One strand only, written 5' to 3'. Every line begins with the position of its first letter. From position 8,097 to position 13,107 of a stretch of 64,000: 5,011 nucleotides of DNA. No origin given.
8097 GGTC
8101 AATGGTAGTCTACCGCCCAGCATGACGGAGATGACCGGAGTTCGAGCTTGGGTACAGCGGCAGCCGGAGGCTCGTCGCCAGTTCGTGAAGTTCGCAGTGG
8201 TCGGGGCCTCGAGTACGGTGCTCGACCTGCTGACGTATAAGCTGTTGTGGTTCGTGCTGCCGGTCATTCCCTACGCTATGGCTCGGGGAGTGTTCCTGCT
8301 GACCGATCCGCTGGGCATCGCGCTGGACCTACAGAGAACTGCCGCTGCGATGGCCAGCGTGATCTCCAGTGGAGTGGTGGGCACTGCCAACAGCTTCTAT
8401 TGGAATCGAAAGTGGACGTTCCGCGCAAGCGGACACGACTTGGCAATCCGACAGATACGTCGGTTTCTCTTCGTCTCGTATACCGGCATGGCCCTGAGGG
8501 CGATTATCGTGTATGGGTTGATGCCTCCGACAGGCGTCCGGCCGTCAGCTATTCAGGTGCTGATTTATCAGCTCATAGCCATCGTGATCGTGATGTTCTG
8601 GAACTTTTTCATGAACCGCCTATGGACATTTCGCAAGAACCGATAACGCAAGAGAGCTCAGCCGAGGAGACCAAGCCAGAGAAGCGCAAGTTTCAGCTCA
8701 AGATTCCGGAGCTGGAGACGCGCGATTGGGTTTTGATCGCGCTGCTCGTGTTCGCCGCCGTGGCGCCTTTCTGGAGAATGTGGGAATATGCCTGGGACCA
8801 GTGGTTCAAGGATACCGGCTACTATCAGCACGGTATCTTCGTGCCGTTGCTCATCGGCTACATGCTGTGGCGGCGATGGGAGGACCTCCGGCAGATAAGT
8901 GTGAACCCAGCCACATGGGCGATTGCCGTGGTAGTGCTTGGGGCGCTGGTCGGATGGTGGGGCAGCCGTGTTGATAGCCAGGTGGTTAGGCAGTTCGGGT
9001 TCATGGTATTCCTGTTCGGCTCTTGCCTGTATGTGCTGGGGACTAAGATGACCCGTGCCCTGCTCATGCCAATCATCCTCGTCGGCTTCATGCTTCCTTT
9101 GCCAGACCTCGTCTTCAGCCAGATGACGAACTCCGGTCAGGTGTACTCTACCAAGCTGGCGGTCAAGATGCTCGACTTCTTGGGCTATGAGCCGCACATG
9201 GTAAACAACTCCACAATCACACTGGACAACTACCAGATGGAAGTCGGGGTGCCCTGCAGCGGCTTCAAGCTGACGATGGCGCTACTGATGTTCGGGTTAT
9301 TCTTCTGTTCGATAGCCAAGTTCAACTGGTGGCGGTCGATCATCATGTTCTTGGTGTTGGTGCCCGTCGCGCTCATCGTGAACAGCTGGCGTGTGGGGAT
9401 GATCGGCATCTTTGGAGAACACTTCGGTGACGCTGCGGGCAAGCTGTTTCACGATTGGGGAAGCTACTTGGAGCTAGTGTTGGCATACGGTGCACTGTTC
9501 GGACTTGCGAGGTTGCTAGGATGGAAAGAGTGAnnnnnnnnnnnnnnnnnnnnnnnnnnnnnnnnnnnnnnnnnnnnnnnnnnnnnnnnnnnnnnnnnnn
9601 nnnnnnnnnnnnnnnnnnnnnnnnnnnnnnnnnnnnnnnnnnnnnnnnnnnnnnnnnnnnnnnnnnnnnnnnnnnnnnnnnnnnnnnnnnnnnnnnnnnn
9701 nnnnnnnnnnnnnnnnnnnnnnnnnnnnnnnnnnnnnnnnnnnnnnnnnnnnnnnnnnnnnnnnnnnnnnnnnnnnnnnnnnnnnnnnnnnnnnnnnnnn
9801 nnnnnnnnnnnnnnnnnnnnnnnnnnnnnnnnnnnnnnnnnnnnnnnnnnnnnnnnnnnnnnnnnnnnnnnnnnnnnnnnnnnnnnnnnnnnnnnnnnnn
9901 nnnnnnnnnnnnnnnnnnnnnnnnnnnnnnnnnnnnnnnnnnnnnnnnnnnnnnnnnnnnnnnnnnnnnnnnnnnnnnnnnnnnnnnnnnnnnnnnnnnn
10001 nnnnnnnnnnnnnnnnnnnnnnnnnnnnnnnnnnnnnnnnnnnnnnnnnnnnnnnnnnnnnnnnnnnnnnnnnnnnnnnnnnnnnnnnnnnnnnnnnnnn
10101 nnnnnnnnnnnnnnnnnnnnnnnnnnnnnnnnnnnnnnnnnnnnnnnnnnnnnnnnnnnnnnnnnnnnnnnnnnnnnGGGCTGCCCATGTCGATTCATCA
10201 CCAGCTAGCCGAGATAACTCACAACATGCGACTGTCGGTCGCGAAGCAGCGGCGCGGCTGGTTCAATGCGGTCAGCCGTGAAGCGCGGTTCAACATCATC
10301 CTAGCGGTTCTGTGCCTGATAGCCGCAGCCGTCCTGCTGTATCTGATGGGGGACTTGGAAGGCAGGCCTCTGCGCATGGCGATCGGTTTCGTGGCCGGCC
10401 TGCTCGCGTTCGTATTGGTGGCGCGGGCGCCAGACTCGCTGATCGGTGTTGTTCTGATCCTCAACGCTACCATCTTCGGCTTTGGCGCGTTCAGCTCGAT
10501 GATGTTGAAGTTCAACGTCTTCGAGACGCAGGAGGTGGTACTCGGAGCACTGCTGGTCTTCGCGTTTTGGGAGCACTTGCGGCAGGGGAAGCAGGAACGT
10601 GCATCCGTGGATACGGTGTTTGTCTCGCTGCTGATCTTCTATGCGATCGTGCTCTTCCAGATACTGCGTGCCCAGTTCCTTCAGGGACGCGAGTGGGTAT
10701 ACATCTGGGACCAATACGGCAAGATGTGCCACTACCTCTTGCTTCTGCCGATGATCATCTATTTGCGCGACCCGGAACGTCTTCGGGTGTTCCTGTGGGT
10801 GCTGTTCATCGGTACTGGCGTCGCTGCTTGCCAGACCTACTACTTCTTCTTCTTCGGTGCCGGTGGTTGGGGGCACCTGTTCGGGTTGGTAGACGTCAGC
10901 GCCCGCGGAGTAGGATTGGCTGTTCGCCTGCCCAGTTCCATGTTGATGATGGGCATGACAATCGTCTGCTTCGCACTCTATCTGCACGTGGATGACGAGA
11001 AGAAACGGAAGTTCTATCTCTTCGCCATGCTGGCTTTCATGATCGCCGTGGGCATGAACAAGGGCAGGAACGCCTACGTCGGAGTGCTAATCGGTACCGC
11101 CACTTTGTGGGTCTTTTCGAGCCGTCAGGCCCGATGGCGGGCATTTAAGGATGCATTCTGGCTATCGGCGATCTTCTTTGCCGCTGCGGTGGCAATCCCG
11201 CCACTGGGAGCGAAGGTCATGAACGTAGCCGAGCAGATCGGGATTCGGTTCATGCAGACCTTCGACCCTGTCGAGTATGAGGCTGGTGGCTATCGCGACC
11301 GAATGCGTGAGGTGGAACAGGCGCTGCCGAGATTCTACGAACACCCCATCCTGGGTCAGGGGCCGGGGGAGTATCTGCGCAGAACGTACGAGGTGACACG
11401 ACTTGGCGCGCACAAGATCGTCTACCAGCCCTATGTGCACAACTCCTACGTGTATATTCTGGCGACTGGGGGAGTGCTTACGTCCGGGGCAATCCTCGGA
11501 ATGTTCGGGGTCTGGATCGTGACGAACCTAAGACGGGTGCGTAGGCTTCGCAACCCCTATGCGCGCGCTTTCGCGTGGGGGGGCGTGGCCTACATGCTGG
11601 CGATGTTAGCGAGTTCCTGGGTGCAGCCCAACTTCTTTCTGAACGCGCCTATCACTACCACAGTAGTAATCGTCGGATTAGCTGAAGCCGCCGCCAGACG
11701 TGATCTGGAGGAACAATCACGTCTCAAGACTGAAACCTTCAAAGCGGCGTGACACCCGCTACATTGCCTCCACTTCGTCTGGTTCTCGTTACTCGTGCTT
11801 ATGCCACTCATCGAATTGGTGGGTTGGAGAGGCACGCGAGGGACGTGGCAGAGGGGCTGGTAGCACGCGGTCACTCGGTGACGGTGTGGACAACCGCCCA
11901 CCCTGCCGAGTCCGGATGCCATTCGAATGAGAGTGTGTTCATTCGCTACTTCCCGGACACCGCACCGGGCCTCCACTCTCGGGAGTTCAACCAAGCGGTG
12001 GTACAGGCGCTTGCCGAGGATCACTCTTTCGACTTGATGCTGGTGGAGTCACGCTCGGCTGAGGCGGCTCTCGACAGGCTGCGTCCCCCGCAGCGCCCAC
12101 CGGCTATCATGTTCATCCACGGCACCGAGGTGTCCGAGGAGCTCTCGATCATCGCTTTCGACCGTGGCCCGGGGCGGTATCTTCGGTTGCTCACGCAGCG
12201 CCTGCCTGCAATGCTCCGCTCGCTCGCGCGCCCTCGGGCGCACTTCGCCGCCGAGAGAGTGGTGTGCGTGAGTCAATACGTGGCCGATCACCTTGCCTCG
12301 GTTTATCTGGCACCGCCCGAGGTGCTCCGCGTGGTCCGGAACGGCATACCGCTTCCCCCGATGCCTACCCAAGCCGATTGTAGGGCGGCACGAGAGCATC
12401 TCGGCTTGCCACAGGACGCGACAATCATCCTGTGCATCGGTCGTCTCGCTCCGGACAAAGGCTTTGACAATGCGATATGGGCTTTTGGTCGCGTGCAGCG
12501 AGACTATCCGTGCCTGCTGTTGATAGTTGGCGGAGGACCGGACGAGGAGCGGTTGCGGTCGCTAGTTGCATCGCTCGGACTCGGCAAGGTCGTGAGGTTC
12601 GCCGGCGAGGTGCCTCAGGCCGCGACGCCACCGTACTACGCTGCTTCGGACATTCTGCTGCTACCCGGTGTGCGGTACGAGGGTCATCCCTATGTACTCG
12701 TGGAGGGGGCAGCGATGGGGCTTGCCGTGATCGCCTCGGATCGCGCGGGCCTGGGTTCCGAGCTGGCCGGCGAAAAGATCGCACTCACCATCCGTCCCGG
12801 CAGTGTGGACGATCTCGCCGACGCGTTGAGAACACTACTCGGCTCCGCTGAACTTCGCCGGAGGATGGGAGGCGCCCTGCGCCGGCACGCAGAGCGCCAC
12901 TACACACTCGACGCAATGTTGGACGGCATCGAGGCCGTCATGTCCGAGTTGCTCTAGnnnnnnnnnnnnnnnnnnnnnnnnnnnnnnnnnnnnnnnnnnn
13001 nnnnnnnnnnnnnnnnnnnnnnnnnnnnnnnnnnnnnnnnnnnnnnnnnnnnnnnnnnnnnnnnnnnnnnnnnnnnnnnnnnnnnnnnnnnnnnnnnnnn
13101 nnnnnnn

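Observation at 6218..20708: UbiA-family polyprenyl-phosphate phosphoribosyltransferase, GtrA and two GT-C/GT39 transferases inside an exosortase EPS locus, suggesting a DPA-like pathway outside Actinobacteria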

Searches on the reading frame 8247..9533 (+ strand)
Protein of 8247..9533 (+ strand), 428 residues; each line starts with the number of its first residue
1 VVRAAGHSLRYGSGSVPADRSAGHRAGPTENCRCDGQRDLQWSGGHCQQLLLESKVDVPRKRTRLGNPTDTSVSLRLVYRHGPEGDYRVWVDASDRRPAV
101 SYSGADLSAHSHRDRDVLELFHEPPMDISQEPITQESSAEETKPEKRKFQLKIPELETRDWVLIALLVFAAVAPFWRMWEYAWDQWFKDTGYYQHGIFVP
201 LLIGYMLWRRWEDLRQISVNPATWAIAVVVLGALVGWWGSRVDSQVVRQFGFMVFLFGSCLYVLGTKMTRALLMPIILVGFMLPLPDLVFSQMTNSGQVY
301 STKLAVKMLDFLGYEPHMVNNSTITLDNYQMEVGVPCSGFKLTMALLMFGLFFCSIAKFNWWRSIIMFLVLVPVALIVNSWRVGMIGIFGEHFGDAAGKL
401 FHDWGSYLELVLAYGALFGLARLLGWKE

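Call 4: search_protein_families(library=pfam, proteins=[window:8247-9533:+], max_evalue=0.01)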
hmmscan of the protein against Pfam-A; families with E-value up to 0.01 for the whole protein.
window:8247-9533:+ (428 aa): 1 family
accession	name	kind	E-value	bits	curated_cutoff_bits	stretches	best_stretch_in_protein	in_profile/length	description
PF09721.15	Exosortase_EpsH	-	1.5e-48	165.8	25.7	1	170-423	3-253/254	Transmembrane exosortase (Exosortase_EpsH)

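Call 6: search_protein_families(library=ncbifam, proteins=[window:8247-9533:+], max_evalue=0.001)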
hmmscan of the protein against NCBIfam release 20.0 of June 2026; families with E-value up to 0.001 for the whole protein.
window:8247-9533:+ (428 aa): 14 families
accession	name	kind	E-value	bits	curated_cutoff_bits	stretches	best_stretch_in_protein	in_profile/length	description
TIGR03109.2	exosort_XrtA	exception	3.5e-39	134.8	208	1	163-398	2-232/261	exosortase A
NF038142.1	exosort_XrtW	exception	4.1e-38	131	425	1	161-394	2-234/494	exosortase W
TIGR04152.1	exosort_VPLPA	exception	4.3e-35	121.7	400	1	191-424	8-242/486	VPLPA-CTERM-specific exosortase XrtD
TIGR02602.1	8TM_EpsH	subfamily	9.8e-34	116.9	105.55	1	186-406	4-223/241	exosortase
NF035943.2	exosort_XrtV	exception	1.4e-28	100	313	1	159-424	4-266/270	exosortase V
TIGR03113.1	exosort_XrtB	exception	4.9e-18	65.7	275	1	172-423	13-263/268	exosortase B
TIGR04151.1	exosort_VPDSG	exception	1.3e-14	54.3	300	1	135-424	6-299/306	VPDSG-CTERM-specific exosortase XrtC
TIGR04178.1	exo_archaeo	signature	4e-13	49.5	23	1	332-424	2-95/97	exosortase/archaeosortase family protein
NF033464.1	cyanoexo_CrtC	exception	2e-11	44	225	1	182-405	26-256/278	cyanoexosortase C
TIGR03763.1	cyanoexo_CrtA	exception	4.5e-11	42.7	150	1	197-420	36-254/260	cyanoexosortase A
NF033770.1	exosort_XrtT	exception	8.8e-08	31.1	250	1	185-388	22-226/472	exosortase T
TIGR03762.1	archaeo_artC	exception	2.9e-07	30.6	100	1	305-415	152-265/274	archaeosortase C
TIGR04476.1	exosort_XrtN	exception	5.6e-06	25.7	200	1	248-387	70-213/406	exosortase N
TIGR04124.1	archaeo_artE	exception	8.3e-05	22.7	95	1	312-408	45-134/153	archaeosortase family protein ArtE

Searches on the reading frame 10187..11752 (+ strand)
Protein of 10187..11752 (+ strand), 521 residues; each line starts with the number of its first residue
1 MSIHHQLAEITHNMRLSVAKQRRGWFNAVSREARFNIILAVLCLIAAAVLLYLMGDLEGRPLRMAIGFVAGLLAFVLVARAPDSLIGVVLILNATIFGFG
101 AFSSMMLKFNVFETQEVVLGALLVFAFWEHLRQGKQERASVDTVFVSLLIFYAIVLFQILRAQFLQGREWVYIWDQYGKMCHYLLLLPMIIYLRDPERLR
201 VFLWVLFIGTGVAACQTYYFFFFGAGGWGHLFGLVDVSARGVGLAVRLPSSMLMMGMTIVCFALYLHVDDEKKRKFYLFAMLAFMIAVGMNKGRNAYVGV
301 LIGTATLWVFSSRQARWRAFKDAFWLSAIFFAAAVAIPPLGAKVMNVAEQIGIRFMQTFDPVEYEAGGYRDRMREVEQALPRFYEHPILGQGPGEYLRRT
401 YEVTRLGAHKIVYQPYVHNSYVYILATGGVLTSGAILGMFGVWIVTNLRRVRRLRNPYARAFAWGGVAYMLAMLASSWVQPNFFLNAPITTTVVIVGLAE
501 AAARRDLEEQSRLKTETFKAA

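Call 4: search_protein_families(library=pfam, proteins=[window:10187-11752:+], max_evalue=0.01)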
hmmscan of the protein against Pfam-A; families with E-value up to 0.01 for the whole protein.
window:10187-11752:+ (521 aa): 1 family
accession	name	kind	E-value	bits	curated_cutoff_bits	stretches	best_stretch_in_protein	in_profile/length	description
PF04932.20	Wzy_C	-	5.8e-09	36.3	31.7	1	280-431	2-143/149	O-Antigen ligase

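Call 6: search_protein_families(library=ncbifam, proteins=[window:10187-11752:+], max_evalue=0.001)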
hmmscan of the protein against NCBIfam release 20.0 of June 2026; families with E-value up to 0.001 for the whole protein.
window:10187-11752:+ (521 aa): 0 families

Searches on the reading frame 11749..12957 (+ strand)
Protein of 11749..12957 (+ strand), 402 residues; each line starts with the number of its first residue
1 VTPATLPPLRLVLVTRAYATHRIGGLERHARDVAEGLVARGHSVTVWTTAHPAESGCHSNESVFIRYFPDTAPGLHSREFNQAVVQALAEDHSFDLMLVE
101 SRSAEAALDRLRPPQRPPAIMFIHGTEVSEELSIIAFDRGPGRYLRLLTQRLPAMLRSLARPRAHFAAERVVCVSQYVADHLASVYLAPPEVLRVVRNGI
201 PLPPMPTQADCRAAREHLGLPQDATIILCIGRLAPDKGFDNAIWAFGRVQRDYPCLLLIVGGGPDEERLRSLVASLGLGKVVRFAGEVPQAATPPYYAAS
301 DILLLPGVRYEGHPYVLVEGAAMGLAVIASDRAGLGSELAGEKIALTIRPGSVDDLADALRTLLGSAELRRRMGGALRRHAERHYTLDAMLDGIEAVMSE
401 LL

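Call 4: search_protein_families(library=pfam, proteins=[window:11749-12957:+], max_evalue=0.01)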
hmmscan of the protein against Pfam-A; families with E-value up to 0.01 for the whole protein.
window:11749-12957:+ (402 aa): 6 families
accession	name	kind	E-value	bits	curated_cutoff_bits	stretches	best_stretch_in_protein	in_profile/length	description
PF00534.26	Glycos_transf_1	-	3.2e-31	108.6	26.4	1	214-376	5-168/172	Glycosyl transferases group 1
PF13692.12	Glyco_trans_1_4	-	9.8e-26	91.2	27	1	225-364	2-140/142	Glycosyl transferases group 1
PF13439.12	Glyco_transf_4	-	5e-21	75.9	28.5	1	23-201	1-167/170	Glycosyltransferase Family 4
PF13579.12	Glyco_trans_4_4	-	1.9e-13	51.5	29.7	1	24-199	1-158/158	Glycosyl transferase 4-like domain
PF13524.12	Glyco_trans_1_2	-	1.9e-08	34.8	25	1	281-392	28-140/144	Glycosyl transferase-like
PF20706.3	GT4-conflict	-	6.9e-08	32.3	26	1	167-386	146-377/385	Family 4 Glycosyltransferase in conflict systems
